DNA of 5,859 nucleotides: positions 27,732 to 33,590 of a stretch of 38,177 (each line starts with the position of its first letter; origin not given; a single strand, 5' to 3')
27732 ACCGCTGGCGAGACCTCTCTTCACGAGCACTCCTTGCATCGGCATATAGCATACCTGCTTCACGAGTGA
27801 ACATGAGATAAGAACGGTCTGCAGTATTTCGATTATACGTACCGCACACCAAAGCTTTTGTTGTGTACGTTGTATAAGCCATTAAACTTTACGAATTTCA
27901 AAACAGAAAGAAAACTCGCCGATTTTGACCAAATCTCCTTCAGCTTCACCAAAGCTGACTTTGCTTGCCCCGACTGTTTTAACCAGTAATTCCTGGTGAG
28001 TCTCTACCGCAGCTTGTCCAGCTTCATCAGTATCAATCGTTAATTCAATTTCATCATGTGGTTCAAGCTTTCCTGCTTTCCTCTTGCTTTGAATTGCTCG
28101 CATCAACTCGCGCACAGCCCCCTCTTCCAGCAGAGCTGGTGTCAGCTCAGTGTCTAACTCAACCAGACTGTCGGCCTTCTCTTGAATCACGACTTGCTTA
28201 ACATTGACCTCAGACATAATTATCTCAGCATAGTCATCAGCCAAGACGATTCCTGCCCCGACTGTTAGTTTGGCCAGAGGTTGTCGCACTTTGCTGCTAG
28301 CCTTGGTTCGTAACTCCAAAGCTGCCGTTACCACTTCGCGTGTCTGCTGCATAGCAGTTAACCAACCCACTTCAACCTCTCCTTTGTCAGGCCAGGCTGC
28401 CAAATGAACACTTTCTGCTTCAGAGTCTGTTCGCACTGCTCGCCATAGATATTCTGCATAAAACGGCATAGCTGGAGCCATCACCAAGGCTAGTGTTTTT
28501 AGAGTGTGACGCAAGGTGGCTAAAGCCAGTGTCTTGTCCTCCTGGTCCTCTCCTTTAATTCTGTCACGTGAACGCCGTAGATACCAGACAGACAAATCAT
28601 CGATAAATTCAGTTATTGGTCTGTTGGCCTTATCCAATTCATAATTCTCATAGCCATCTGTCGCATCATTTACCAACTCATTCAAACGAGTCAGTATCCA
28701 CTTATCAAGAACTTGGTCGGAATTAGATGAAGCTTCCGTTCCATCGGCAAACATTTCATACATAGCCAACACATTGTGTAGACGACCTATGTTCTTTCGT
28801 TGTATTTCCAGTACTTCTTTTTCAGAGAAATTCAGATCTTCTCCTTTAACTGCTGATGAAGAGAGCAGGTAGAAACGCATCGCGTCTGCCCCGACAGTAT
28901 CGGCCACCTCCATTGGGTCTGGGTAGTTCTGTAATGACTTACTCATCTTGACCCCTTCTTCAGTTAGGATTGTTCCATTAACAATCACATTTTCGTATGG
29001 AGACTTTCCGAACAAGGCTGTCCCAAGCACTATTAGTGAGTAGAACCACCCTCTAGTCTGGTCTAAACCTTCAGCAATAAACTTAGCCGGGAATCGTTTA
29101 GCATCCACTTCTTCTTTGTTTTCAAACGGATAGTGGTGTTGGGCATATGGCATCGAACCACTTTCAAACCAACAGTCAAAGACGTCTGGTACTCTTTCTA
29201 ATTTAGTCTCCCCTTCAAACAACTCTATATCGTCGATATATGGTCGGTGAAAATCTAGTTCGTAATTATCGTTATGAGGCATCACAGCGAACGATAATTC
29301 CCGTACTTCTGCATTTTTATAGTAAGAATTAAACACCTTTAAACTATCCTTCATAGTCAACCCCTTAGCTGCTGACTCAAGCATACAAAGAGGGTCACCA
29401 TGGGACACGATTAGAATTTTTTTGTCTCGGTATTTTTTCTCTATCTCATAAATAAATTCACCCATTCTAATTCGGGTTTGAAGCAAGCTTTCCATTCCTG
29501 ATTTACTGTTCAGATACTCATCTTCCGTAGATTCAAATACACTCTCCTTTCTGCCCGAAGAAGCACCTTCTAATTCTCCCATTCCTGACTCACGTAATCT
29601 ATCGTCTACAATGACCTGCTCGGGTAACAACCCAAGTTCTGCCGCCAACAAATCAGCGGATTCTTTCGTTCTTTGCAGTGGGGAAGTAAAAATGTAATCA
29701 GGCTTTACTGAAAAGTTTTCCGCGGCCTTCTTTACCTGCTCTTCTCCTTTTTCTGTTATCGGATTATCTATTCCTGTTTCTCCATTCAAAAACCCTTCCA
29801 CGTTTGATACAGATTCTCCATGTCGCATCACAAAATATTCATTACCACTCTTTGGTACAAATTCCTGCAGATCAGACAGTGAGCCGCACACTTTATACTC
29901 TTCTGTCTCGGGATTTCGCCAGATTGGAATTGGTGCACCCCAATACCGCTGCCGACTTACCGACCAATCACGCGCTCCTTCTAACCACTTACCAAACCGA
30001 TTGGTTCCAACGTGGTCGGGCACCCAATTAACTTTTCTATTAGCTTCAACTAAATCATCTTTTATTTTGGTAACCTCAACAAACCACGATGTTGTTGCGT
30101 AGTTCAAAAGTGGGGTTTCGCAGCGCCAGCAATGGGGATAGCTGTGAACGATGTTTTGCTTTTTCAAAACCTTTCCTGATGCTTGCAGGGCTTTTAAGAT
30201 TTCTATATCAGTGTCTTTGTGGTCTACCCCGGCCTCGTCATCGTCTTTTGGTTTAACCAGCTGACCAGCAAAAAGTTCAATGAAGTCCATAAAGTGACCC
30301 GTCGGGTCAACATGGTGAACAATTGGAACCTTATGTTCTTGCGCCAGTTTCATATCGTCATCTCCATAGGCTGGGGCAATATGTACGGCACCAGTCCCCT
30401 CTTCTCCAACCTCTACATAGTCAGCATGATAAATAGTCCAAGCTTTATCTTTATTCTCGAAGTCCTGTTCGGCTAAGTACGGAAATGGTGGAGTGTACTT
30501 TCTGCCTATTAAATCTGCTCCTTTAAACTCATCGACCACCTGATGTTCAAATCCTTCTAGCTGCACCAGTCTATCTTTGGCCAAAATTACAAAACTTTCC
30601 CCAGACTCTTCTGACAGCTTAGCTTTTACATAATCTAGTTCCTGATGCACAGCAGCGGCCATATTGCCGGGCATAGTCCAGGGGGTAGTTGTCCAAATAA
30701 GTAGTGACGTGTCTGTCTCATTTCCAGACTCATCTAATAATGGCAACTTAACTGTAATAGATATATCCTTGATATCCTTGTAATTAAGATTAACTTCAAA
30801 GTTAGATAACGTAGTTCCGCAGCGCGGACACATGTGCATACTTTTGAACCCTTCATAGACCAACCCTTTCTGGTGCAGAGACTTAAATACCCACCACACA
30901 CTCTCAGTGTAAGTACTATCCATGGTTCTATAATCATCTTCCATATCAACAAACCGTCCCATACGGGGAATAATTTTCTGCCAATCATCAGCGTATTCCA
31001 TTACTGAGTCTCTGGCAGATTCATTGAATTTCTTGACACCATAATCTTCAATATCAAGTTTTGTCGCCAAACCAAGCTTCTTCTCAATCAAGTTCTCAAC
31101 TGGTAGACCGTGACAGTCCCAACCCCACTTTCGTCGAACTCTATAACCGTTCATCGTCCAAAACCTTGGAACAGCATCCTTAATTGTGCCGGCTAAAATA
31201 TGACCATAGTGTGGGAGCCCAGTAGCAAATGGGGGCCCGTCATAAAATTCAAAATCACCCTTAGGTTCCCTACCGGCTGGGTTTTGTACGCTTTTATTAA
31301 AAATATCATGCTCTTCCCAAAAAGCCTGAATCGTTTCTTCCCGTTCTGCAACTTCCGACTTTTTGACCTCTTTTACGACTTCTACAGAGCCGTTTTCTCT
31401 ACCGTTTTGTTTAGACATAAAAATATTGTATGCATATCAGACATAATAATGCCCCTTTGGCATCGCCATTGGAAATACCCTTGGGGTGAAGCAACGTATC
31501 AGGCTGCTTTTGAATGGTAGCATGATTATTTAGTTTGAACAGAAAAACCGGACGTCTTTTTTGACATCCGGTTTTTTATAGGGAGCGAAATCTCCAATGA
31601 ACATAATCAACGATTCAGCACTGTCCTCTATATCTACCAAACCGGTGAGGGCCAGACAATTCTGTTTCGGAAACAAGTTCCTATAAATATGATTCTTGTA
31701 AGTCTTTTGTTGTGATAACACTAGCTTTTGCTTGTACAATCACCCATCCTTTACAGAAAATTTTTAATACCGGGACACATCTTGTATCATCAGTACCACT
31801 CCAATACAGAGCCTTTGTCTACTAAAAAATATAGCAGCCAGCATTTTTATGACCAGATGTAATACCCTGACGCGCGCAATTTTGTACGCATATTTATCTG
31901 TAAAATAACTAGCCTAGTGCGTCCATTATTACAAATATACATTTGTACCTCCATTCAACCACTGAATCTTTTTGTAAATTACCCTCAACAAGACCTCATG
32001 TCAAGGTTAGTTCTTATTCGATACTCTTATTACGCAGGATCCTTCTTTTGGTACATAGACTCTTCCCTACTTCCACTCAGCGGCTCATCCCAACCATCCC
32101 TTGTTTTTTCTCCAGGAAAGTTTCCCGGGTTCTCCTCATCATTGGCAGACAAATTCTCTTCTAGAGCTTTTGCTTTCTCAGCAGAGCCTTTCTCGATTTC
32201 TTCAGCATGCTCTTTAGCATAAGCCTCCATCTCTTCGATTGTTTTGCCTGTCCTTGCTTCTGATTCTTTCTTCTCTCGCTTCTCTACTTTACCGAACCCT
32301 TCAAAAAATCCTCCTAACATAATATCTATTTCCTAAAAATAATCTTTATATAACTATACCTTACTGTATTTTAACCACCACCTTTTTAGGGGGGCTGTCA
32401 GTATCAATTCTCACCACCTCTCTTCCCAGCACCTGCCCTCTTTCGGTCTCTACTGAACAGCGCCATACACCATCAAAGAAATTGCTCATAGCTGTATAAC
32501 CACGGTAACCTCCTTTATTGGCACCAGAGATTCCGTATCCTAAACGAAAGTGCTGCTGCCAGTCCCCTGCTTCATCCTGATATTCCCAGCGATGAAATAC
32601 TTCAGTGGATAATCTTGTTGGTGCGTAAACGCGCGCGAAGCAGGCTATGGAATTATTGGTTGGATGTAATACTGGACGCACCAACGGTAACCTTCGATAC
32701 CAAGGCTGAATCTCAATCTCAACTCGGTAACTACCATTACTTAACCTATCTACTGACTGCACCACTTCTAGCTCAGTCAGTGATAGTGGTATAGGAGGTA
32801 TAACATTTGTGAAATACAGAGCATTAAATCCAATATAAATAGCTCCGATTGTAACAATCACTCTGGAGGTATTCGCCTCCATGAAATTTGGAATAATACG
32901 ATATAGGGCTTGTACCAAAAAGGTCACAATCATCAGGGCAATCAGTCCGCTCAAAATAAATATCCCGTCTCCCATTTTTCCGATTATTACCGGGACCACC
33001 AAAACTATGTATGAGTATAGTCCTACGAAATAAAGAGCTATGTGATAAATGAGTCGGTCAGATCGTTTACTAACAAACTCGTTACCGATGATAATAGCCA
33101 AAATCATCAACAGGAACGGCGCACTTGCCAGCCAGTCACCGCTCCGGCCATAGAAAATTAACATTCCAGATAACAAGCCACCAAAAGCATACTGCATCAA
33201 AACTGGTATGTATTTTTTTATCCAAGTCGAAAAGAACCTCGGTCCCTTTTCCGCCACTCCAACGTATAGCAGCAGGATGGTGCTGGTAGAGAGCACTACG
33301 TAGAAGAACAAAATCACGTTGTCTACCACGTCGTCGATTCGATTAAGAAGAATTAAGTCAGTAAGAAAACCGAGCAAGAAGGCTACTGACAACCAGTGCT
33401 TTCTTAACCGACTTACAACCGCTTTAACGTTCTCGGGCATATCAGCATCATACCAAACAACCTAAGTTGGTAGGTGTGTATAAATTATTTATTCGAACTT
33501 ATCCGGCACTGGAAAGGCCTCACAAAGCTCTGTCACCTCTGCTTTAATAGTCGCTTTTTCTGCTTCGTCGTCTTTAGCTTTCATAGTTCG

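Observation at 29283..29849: Complete histidine-phosphatase domain inserted in-frame inside isoleucyl-tRNA synthetase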

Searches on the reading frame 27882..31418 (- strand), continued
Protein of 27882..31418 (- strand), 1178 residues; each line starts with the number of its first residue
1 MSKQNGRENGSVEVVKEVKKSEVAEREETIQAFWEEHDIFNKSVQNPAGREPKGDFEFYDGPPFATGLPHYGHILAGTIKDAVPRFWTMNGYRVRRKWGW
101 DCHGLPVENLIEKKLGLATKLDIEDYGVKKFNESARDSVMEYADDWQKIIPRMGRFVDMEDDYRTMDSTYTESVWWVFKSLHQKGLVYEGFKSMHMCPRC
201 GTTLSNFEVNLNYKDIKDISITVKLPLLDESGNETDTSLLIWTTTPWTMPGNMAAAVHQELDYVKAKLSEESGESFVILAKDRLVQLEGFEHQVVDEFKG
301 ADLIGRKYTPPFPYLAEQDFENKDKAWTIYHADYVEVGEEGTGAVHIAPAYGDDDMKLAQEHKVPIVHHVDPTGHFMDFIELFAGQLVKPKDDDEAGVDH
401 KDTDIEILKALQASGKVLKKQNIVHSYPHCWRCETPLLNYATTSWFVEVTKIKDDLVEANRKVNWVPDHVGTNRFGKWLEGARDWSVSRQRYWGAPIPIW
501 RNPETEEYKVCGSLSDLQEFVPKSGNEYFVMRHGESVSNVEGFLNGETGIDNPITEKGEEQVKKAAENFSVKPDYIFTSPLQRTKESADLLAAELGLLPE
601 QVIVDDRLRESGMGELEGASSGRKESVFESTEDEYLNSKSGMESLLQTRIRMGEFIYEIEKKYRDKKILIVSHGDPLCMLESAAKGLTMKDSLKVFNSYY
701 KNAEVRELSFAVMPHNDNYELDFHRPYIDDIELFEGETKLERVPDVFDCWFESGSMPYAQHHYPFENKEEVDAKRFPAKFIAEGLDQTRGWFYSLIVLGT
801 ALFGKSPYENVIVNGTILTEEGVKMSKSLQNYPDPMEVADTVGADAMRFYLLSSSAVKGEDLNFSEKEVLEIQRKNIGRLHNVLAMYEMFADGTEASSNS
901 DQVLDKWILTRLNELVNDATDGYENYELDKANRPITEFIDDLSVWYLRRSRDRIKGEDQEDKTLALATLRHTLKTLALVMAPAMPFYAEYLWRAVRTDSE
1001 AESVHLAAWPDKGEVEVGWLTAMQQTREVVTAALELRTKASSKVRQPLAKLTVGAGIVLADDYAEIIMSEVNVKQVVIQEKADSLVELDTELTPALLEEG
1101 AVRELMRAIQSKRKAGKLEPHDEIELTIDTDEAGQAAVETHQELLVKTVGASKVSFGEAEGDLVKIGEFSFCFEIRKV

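Call 59: fold_search(model_id=the predicted structure, library=pdb)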
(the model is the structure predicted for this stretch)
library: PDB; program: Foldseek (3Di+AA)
matches with E <= 10: 849; with E <= 0.001: 464
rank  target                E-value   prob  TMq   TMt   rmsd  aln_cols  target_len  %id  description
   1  8c8v                  3.4e-67  1.00  0.66  0.75   6.4      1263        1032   31  Priestia megaterium mupirocin-resistant isoleucyl-tRNA synthetase 2 with a fully-resolved C-terminal tRNA-binding domain (released 2023-08-16)
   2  8c9d                  1.7e-66  1.00  0.66  0.75   6.4      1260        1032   31  Priestia megaterium W130Q mutant of type 2 isoleucyl-tRNA synthetase complexed with an isoleucyl-adenylate analogue (released 2023-08-16)
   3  8c8w                  1.8e-66  1.00  0.66  0.75   6.4      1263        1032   31  Priestia megaterium mupirocin hyper-resistant HIGH motif mutant of type 2 isoleucyl-tRNA synthetase complexed with an is (released 2023-08-16)
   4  8c8u                  1.3e-64  1.00  0.61  0.68   8.0      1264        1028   31  Priestia megaterium mupirocin-resistant isoleucyl-tRNA synthetase 2 complexed with mupirocin (released 2023-08-23)
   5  8wnd_A                1.1e-63  1.00  0.65  0.72   6.5      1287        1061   30  Crystal structure of Saccharomyces cerevisiae isoleucyl-tRNA synthetase in complex with tRNA(Ile) and isoleucine (released 2024-10-09)
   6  8z1p_A                5.4e-62  1.00  0.63  0.70   7.6      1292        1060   30  Crystal structure of Saccharomyces cerevisiae isoleucyl-tRNA synthetase in complex with a mimic tRNA(Met) and isoleuci (released 2024-12-18)
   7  9wqt                  4.1e-60  1.00  0.61  0.76   6.7      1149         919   31  Crystal structure of Saccharomyces cerevisiae isoleucyl-tRNA synthetase in complex with reveromycin A and isoleucine (released 2026-04-08)
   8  7d5c                  7.6e-60  1.00  0.60  0.75   6.9      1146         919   31  IleRS in complex with a tRNA site inhibitor (released 2021-02-24)
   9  8wnd_B                1.3e-58  1.00  0.63  0.77   7.1      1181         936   32  Crystal structure of Saccharomyces cerevisiae isoleucyl-tRNA synthetase in complex with tRNA(Ile) and isoleucine (released 2024-10-09)
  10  9wqs                  1.9e-58  1.00  0.60  0.75   6.5      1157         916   30  Crystal structure of Saccharomyces cerevisiae isoleucyl-tRNA synthetase in complex with reveromycin A and isoleucine (released 2026-04-08)
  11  6ldk                  2.4e-51  1.00  0.56  0.79   6.1      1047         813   32  Isoleucyl-tRNA synthetase from Candida albicans complexed with a isoleucyl-adenylate (released 2020-11-04)
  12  1ile                  4.4e-49  1.00  0.57  0.79   6.7      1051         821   33  ISOLEUCYL-TRNA SYNTHETASE (released 1999-04-13)
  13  8c9e                  3.3e-39  1.00  0.54  0.68  11.6      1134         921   21  Priestia megaterium mupirocin-sensitive isoleucyl-tRNA synthetase 1 complexed with an isoleucyl-adenylate analogue (released 2023-08-16)
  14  8c9f                  1.8e-38  1.00  0.55  0.69   9.8      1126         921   21  Priestia megaterium inactive HIGH motif mutant of type1 isoleucyl-tRNA synthetase complexed with an isoleucyl-adenylate  (released 2023-08-16)
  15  1qu3_A                6.8e-34  1.00  0.52  0.67  10.9      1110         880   22  INSIGHTS INTO EDITING FROM AN ILE-TRNA SYNTHETASE STRUCTURE WITH TRNA(ILE) AND MUPIROCIN (released 1999-08-31)
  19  1qu2_A                1.0e-32  1.00  0.50  0.63  11.8      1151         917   21  INSIGHTS INTO EDITING FROM AN ILE-TRNA SYNTHETASE STRUCTURE WITH TRNA(ILE) AND MUPIROCIN (released 1999-08-31)
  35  6q89                  1.4e-16  1.00  0.33  0.45  18.4      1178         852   15  Neisseria gonorrhoeae Leucyl-tRNA Synthetase in Complex with the Intermediate Analog 5'-O-(N-(L-Leucyl)-Sulfamoyl)Adenos (released 2019-04-17)
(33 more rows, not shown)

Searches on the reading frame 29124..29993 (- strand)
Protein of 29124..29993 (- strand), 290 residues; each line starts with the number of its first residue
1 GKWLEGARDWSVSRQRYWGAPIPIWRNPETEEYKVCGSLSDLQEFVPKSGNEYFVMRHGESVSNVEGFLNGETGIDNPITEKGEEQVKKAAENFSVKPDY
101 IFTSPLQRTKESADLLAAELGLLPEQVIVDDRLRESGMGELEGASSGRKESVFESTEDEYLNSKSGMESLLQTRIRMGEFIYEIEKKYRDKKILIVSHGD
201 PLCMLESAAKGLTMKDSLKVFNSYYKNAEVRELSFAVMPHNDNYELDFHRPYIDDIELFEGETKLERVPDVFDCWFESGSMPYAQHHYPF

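Call 35: find_related_loci(query=A3, collection=genome_contigs, flank=3000)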
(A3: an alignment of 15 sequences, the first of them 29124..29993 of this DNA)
Query A3 (290 aa) in genome_contigs; peptide patterns used: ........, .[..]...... (x = any residue, [..] = any of these).
600 stretches matched a pattern (row limit reached: there are more); 595 encode a relative of the query (tblastn E <= 1e-3); the best 80 are kept; 80 distinct loci.
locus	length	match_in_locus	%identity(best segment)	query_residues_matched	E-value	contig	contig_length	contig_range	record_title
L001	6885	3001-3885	52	1-290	1e-96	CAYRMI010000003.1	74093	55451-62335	MAG TPA_asm: uncultured Candidatus Saccharibacteria bacterium isolate SRP300315_co1_16 genome assembly, contig: NODE_183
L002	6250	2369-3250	44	1-290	6e-76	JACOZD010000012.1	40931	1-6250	MAG: Candidatus Taylorbacteria bacterium isolate NC_groundwater_196_Ag_S-0.1um_53_10 S4_GD2017_2_S1_scaffold_540, whole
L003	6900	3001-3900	38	1-290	6e-64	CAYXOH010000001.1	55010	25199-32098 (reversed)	MAG TPA_asm: uncultured Candidatus Saccharibacteria bacterium isolate binchicken_co34_540 genome assembly, contig: NODE_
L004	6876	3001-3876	44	1-290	1e-74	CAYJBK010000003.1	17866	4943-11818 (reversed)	MAG TPA_asm: uncultured Candidatus Saccharibacteria bacterium isolate ERP119705_co9_194 genome assembly, contig: NODE_34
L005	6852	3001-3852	35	17-290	1e-45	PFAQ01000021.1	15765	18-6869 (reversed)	MAG: Candidatus Falkowbacteria bacterium CG10_big_fil_rev_8_21_14_0_10_39_9 CG10_8_21_14_0.10_scaffold_3481_c, whole gen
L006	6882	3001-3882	52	1-290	3e-96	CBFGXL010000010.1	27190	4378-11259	MAG TPA_asm: uncultured bacterium isolate SRR32277370_binner13_Refined_17 genome assembly, contig: ERZ27321089.136, whol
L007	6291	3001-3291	51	1-290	1e-13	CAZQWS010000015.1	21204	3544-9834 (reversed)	MAG TPA_asm: uncultured Bdellovibrionales bacterium isolate binchicken_co105_454 genome assembly, contig: NODE_3090_leng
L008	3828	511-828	46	1-290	2e-11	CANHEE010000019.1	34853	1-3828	MAG: Lewinellaceae bacterium isolate RE-16jun15-206 genome assembly, contig: RE-16jun15-C457, whole genome shotgun seque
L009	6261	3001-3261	59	4-279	1e-9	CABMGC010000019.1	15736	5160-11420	uncultured archaeon isolate LFW-125_1 genome assembly, contig: LFW1251_26, whole genome shotgun sequence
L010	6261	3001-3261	49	4-279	3e-9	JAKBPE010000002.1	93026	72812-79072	MAG: bacterium isolate LSA4.bin48 NODE_167_length_93026_cov_3.260616, whole genome shotgun sequence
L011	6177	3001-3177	42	8-70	6e-9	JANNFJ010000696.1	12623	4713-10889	MAG: Calothrix sp. OTE_75_metabat_31 OTE_75_k141_3878090, whole genome shotgun sequence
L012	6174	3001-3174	42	8-69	1e-8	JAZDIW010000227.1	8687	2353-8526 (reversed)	MAG: bacterium isolate MEGAHIT-group-0.427 k141_19751811, whole genome shotgun sequence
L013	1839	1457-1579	49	4-44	9e-9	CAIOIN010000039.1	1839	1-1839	uncultured Candidatus Micrarchaeota archaeon isolate C24_bin-1049 genome assembly, contig: bin-1049:039/135, whole genom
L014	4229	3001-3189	39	8-73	4e-8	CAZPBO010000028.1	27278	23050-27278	MAG TPA_asm: uncultured Planctomycetota bacterium isolate binchicken_co6_430 genome assembly, contig: NODE_1478_length_2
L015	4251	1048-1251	37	8-77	6e-8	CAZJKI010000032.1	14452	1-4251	MAG TPA_asm: uncultured Caldisericum sp. isolate SRP098346_co1_374 genome assembly, contig: NODE_4702_length_14452_cov_2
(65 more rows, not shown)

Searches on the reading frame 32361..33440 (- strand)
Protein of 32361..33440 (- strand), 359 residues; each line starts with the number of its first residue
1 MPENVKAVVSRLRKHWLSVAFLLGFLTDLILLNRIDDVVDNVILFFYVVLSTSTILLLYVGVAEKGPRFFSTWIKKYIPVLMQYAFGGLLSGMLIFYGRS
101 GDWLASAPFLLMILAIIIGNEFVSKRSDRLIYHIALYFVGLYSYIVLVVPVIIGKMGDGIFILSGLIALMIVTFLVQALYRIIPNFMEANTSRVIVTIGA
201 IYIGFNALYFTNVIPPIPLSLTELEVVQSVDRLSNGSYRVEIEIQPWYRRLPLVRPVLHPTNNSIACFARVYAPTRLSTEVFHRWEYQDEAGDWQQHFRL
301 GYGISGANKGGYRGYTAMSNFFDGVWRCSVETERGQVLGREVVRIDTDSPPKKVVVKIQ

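Call 22: search_protein_families(library=pfam, proteins=[window:32361-33440:-], max_evalue=0.001)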
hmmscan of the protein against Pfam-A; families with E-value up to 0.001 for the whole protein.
window:32361-33440:- (359 aa): 1 family
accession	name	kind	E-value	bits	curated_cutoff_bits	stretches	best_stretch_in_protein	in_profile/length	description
PF11141.13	DUF2914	-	3.2e-10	40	23.6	1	279-340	2-57/62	Protein of unknown function (DUF2914)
